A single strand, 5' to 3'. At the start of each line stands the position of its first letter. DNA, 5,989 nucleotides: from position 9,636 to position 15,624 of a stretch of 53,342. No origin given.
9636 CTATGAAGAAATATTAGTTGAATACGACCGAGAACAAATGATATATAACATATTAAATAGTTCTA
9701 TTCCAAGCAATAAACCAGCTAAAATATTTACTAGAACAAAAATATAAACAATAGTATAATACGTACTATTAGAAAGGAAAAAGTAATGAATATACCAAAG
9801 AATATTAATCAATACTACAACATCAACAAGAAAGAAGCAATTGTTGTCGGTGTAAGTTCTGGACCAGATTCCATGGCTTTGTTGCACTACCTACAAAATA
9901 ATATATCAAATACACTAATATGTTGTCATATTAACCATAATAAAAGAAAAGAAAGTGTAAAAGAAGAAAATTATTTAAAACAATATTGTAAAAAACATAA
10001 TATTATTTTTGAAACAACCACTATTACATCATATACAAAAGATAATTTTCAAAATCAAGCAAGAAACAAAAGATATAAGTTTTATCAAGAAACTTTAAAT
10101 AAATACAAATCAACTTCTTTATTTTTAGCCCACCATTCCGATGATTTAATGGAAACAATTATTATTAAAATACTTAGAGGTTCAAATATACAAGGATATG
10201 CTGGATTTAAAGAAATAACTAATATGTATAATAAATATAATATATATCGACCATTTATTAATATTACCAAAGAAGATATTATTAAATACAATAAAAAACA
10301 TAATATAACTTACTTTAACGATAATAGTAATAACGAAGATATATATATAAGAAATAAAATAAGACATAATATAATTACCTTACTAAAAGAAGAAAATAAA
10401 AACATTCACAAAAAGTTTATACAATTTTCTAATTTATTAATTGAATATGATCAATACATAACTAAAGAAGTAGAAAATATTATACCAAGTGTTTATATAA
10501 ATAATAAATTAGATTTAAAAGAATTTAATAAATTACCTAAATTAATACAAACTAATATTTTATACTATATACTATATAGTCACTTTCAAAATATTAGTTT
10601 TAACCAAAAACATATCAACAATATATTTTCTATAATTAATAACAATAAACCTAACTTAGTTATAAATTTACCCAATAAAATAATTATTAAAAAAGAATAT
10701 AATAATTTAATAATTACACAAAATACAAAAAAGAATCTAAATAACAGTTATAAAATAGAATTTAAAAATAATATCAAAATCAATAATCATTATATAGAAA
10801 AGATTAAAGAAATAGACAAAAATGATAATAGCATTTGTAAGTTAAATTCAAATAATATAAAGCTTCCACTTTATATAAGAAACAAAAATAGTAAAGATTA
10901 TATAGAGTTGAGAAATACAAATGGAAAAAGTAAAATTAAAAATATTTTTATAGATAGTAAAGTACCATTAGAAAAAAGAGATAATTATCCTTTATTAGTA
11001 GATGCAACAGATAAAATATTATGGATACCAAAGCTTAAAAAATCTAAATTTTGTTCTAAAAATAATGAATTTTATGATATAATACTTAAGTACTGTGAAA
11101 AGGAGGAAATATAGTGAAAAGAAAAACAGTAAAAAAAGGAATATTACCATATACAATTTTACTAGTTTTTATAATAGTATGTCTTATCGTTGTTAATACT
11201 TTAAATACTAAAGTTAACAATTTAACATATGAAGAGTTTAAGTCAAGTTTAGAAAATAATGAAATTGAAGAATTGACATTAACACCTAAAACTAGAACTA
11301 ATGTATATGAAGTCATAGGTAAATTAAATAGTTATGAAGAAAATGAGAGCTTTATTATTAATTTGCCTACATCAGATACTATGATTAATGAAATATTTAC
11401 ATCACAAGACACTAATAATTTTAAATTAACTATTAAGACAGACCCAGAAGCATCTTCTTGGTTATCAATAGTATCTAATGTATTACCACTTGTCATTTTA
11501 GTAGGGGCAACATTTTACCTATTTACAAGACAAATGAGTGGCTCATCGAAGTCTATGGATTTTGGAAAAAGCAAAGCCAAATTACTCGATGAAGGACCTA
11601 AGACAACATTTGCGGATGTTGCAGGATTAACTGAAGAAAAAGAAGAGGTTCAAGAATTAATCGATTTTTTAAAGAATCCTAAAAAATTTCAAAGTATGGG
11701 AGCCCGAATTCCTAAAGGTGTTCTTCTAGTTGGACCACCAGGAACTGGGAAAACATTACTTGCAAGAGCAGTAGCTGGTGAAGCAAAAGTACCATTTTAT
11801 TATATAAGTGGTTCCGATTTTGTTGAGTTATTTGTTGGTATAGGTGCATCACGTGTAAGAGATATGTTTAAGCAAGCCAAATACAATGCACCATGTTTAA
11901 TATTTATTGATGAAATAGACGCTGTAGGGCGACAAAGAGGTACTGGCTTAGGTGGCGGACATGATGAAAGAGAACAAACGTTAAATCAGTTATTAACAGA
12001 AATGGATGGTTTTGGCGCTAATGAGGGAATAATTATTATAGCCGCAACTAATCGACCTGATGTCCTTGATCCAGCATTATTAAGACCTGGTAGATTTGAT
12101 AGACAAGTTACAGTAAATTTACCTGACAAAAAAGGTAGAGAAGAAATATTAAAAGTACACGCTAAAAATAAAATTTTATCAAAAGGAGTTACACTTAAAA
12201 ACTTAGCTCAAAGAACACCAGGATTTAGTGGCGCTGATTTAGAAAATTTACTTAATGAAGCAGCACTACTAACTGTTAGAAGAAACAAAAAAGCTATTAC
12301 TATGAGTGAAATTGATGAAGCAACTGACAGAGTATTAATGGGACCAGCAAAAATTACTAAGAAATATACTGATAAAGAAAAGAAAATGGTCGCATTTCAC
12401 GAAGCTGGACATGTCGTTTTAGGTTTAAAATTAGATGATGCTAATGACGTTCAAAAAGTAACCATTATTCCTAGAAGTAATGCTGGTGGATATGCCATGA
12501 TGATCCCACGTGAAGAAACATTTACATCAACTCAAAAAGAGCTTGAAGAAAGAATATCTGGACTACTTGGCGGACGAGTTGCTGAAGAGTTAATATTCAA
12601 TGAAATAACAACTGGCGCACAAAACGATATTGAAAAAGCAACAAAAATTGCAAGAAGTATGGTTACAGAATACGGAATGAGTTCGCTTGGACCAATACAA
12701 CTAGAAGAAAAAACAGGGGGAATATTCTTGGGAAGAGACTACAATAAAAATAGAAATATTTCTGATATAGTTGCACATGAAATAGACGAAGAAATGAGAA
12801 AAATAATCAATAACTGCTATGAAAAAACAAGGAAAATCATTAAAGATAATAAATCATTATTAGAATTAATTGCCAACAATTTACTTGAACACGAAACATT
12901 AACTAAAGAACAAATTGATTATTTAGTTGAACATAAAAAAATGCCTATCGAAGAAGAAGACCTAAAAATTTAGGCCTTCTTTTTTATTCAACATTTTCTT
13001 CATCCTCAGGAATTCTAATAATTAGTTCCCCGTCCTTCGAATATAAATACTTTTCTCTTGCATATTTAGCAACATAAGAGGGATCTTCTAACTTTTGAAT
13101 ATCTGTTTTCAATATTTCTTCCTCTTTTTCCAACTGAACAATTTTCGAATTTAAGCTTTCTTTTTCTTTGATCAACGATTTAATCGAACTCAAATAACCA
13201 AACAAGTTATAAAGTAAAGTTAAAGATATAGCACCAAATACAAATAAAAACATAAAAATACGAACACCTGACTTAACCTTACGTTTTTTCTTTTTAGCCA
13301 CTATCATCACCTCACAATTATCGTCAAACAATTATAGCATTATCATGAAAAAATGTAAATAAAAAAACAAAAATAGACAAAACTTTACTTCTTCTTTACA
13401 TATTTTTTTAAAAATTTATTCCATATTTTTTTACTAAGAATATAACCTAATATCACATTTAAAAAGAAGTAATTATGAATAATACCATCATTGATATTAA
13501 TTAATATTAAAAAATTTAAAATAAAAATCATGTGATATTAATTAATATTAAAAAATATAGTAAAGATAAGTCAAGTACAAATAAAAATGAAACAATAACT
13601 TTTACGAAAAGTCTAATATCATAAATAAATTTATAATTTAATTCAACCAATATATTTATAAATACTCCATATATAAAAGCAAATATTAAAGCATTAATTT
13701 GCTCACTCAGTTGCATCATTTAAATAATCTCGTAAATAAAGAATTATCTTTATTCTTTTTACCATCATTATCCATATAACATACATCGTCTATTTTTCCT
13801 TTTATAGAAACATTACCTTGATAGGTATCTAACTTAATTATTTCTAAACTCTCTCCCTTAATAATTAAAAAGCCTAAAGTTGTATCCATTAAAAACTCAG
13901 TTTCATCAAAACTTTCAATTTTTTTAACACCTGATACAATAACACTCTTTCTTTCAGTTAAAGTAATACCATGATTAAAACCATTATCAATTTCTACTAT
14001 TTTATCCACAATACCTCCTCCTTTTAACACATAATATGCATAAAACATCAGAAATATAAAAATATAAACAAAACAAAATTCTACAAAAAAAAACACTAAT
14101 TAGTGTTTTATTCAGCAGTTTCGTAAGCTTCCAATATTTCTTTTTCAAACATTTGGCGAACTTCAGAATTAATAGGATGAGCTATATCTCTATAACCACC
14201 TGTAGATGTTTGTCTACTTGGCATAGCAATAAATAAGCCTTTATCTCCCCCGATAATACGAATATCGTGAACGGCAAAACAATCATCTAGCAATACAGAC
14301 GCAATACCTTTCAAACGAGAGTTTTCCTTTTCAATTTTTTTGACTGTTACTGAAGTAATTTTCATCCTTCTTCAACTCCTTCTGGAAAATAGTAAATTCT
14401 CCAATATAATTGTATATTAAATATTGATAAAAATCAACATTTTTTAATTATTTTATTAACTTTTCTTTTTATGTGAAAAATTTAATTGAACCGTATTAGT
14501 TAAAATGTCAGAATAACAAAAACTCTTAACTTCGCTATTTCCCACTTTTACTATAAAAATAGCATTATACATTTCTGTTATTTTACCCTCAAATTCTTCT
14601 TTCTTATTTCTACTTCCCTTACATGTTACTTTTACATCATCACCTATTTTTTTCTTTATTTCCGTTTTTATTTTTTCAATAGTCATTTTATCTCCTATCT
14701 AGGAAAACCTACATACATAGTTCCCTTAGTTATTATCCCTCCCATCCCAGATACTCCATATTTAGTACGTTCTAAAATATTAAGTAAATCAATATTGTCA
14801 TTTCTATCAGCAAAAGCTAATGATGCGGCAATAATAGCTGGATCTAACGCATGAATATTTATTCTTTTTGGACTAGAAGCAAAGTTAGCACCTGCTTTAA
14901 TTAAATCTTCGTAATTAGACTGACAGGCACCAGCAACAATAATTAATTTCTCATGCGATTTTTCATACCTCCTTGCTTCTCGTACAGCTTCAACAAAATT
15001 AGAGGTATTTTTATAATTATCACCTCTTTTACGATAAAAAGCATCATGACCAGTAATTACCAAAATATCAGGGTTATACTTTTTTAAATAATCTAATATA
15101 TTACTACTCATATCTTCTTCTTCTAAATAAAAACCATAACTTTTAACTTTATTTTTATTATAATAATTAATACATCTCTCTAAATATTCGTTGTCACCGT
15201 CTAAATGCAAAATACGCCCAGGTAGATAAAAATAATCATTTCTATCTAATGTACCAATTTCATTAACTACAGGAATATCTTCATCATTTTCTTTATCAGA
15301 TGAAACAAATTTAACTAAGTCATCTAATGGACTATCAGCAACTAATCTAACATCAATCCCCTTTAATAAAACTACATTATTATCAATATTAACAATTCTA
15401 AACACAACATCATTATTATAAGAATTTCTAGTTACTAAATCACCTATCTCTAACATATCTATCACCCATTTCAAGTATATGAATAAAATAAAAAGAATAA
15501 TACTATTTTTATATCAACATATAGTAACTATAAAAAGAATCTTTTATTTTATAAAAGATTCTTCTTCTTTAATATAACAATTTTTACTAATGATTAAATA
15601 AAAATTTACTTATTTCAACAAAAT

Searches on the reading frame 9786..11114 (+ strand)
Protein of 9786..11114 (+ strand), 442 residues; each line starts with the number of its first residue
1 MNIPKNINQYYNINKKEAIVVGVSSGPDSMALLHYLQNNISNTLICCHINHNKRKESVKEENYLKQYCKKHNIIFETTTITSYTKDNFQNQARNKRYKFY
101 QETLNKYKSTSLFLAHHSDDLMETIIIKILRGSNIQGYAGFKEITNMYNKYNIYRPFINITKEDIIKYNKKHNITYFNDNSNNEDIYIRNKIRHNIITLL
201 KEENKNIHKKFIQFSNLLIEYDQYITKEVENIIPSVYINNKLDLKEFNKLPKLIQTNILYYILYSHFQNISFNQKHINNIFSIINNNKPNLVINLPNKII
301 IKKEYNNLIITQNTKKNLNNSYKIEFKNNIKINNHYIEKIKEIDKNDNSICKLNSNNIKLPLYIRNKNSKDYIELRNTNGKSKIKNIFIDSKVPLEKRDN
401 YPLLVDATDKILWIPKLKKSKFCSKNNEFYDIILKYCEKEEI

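Call 69: search_protein_families(library=pfam, proteins=[window:9786-11114:+], max_evalue=0.00001)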
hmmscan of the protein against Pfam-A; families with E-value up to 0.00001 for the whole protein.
window:9786-11114:+ (442 aa): 2 families
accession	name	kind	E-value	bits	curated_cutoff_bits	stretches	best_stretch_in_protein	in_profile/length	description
PF01171.26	ATP_bind_3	-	2.5e-53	181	27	1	19-195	2-182/182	PP-loop family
PF11734.13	TilS_C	-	2.3e-10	40.2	22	1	364-426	3-64/74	TilS substrate C-terminal domain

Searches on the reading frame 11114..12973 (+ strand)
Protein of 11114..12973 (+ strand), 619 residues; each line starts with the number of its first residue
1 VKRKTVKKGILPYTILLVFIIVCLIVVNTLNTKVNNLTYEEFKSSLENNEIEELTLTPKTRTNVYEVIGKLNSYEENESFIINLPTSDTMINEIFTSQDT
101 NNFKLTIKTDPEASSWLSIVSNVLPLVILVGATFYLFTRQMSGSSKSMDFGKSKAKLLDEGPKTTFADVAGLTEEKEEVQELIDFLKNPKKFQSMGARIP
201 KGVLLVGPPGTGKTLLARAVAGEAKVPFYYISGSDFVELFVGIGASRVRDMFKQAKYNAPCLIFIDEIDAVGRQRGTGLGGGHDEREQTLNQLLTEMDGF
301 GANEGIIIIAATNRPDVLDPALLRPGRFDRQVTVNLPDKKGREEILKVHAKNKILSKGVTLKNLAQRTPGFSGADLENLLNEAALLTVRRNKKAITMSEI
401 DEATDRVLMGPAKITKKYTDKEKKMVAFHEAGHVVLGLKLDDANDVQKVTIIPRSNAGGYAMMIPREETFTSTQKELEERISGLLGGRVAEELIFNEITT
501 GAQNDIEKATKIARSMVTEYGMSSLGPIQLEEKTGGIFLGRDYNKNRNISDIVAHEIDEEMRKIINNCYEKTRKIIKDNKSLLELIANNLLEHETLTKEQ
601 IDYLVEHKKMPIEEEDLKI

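Call 69: search_protein_families(library=pfam, proteins=[window:11114-12973:+], max_evalue=0.00001)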
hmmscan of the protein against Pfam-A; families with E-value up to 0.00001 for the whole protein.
window:11114-12973:+ (619 aa): 5 families
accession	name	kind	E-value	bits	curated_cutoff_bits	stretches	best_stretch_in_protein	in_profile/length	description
PF01434.24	Peptidase_M41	-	2e-68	230.4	29.9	1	419-602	4-189/191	Peptidase family M41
PF00004.35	AAA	-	2.6e-45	154.5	21.2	1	203-335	1-130/131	ATPase family associated with various cellular activities (AAA)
PF17862.7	AAA_lid_3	-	1.4e-15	56.9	27.2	1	359-402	2-45/45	AAA+ lid domain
PF06480.20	FtsH_ext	-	7.7e-08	32.9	25.5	1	11-89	2-81/103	FtsH Extracellular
PF07728.20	AAA_5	-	1e-06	29.2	22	1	202-324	1-137/139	AAA domain (dynein-related subfamily)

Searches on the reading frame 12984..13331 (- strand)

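Call 69: search_protein_families(library=pfam, proteins=[window:12984-13331:-], max_evalue=0.00001)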
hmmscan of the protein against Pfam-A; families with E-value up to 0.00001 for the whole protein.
window:12984-13331:- (115 aa): 1 family
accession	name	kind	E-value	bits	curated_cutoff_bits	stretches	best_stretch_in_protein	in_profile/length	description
PF04977.20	DivIC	-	3e-15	56.2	28.9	1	38-109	7-79/80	Septum formation initiator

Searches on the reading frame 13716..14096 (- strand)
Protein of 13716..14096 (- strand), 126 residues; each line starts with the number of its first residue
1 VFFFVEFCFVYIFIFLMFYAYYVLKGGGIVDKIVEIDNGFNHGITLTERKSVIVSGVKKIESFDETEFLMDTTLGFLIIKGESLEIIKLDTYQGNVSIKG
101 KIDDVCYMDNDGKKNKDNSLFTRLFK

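Call 69: search_protein_families(library=pfam, proteins=[window:13716-14096:-], max_evalue=0.00001)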
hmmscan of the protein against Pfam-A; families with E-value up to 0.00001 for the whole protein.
window:13716-14096:- (126 aa): 1 family
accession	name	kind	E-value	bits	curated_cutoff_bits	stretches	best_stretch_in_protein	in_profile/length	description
PF07873.16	YabP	-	3.2e-18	65.7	27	1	42-107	1-64/64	YabP family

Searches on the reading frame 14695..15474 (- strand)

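Call 69: search_protein_families(library=pfam, proteins=[window:14695-15474:-], max_evalue=0.00001)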
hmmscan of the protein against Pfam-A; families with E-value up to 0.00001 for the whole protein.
window:14695-15474:- (259 aa): 1 family
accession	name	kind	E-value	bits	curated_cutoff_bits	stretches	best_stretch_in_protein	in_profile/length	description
PF05582.17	Peptidase_U57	-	3.4e-89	299.3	25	1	10-258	2-280/280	YabG peptidase U57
